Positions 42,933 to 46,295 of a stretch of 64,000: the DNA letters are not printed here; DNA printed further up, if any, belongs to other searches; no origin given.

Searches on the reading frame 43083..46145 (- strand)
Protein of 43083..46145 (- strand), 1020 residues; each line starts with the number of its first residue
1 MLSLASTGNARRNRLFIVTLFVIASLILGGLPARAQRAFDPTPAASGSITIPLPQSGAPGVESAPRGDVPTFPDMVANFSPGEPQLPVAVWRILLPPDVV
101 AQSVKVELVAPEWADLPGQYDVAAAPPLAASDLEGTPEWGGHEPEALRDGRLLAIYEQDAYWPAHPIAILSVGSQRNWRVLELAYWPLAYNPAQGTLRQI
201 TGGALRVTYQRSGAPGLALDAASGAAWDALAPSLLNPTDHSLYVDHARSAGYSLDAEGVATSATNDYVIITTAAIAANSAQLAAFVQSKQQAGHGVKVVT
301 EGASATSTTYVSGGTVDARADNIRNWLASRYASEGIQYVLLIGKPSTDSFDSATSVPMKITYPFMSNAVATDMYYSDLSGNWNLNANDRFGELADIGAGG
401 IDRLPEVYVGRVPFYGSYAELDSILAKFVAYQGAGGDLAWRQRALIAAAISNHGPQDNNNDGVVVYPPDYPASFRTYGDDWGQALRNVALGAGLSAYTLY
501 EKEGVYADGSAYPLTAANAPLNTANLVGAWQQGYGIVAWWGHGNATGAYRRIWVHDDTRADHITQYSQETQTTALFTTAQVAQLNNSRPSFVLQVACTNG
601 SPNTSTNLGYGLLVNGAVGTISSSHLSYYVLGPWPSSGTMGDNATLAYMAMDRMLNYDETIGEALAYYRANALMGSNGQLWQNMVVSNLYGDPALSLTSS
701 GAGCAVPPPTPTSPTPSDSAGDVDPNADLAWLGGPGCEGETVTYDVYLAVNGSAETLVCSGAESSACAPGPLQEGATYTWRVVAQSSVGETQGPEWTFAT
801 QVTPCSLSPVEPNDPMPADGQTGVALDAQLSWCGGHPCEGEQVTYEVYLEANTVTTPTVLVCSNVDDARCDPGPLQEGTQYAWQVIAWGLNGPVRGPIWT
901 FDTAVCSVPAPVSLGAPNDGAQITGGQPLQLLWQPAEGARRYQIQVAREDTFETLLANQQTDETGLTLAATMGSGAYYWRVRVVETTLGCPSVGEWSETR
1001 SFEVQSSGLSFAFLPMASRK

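Call 75: search_protein_families(library=pfam, proteins=[window:43083-46145:-], max_evalue=0.0001)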
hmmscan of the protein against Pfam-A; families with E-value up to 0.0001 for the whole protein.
window:43083-46145:- (1020 aa): 2 families
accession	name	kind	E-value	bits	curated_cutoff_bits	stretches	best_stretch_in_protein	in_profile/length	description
PF01364.23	Peptidase_C25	-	5.2e-39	135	23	1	267-697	1-374/374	Peptidase family C25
PF25788.1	Ig_Rha78A_N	-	5.9e-07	30.1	27.4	0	940-1004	36-101/105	Rha78A-like, N-terminal immunoglobulin domain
